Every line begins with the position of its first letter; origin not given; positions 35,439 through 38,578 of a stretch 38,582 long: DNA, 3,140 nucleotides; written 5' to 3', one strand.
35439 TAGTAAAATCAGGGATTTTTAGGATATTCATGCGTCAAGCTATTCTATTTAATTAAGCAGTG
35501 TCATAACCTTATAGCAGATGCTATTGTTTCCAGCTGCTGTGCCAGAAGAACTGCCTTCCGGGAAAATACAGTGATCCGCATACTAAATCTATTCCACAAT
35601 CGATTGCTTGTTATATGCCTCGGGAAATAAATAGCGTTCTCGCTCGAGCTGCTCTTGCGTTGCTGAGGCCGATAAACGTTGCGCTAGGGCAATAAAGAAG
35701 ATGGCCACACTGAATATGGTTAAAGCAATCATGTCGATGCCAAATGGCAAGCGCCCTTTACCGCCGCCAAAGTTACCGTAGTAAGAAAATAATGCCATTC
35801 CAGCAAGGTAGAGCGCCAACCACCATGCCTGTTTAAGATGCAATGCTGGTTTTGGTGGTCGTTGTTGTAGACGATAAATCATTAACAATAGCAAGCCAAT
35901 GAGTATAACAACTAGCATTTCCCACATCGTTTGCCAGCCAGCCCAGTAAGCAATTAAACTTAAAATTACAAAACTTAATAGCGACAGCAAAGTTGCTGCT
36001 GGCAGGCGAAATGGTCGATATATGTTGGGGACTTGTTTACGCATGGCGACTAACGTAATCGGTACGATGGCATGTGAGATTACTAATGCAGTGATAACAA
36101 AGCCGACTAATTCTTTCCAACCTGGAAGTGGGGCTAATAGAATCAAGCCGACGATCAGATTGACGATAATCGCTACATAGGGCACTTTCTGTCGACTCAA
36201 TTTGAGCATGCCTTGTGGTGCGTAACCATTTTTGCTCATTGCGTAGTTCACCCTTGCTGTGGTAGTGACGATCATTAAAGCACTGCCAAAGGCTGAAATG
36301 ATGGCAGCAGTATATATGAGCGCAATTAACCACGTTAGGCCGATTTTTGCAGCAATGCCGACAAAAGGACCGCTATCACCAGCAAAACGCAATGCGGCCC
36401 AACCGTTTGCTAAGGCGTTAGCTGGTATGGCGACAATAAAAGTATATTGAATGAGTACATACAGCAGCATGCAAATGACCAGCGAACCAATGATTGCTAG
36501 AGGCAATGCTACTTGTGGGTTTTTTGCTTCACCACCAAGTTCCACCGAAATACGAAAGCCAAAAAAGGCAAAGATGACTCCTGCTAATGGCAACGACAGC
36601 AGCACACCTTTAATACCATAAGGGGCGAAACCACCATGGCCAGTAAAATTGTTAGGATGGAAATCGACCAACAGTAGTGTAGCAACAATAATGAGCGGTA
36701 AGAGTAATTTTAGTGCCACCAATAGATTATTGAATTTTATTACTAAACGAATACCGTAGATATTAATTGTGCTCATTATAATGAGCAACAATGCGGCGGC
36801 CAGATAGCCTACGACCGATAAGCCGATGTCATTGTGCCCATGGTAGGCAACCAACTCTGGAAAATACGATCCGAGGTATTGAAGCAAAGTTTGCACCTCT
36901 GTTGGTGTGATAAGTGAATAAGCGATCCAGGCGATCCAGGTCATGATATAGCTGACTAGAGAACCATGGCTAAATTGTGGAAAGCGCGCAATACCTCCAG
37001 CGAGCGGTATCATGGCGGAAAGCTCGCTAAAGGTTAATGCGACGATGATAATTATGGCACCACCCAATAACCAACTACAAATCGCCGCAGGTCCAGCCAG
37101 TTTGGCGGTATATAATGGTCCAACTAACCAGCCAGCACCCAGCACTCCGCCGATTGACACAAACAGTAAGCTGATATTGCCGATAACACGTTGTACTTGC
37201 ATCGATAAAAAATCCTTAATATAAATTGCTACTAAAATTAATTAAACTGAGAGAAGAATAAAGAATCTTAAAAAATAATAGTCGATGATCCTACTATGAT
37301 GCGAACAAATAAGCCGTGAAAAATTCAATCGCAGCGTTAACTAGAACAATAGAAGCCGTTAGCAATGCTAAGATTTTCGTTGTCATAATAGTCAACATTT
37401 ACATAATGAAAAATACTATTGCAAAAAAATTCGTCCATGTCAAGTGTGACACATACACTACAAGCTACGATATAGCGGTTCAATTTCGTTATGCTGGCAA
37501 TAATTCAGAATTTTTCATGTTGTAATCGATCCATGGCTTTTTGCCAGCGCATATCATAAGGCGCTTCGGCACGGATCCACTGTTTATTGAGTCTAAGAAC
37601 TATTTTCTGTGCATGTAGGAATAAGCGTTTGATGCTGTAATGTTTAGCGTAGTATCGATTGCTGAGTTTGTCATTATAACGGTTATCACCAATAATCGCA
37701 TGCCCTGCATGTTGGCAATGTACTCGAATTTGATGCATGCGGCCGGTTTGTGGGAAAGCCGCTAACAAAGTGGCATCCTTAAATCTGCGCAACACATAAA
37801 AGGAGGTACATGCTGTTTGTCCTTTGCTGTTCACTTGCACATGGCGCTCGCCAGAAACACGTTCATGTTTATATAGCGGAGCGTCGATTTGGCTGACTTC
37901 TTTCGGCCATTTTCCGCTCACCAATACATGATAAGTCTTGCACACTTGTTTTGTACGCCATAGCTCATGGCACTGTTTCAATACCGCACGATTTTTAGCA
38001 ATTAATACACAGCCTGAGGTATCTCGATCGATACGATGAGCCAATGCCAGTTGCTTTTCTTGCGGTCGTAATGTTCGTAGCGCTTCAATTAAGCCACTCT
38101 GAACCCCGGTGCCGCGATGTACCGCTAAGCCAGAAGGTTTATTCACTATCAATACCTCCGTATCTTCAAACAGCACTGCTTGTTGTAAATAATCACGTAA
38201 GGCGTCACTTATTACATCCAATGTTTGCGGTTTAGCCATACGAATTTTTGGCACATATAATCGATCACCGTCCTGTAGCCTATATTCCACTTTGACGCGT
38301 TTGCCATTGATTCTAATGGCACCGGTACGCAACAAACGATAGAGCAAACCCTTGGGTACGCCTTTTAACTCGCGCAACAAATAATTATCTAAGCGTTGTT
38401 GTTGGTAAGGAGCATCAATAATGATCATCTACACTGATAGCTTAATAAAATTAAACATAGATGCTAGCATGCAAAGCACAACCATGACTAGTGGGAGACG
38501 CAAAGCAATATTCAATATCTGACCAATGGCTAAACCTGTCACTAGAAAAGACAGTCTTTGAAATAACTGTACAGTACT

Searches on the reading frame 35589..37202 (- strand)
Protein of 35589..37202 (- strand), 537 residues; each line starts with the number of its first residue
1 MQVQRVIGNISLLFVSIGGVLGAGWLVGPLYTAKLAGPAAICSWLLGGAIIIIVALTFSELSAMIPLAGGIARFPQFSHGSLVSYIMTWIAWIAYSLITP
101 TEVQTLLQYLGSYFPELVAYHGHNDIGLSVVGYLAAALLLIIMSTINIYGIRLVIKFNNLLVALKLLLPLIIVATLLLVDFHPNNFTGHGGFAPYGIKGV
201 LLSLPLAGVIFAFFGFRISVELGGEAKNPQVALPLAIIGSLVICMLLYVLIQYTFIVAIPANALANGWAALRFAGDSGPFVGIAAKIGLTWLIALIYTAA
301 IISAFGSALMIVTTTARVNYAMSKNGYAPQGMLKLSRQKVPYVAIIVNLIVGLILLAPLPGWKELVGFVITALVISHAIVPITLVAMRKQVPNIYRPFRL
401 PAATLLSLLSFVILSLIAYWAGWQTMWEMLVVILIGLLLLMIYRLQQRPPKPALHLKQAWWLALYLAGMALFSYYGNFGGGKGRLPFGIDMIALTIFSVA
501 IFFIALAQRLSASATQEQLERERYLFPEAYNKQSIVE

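Call 42: search_protein_families(library=pfam, proteins=[window:35589-37202:-], max_evalue=0.001)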
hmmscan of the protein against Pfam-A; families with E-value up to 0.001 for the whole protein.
window:35589-37202:- (537 aa): 2 families
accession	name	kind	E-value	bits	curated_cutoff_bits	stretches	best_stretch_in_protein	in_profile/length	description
PF13520.12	AA_permease_2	-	2.4e-44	152.4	27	1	8-434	2-422/427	Amino acid permease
PF00324.27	AA_permease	-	1.7e-36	126.4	24.6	1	12-424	2-423/470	Amino acid permease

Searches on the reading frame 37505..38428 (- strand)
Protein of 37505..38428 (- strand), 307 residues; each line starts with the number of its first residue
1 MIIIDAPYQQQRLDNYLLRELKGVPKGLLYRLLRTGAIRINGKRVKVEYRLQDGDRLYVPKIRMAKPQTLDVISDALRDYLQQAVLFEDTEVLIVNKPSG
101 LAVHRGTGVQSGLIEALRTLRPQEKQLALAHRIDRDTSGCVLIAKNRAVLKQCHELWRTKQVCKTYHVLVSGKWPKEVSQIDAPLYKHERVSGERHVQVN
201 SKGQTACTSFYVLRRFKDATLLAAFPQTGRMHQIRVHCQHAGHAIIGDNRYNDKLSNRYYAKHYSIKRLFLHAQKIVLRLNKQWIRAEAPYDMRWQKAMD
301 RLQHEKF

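Call 42: search_protein_families(library=pfam, proteins=[window:37505-38428:-], max_evalue=0.001)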
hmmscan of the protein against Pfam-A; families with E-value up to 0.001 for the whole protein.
window:37505-38428:- (307 aa): 2 families
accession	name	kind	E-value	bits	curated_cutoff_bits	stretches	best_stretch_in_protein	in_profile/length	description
PF00849.27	PseudoU_synth_2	-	6.4e-30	104.8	26.8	1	92-240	2-152/152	RNA pseudouridylate synthase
PF01479.30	S4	-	3.6e-08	33.4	22.8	1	11-57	1-48/48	S4 domain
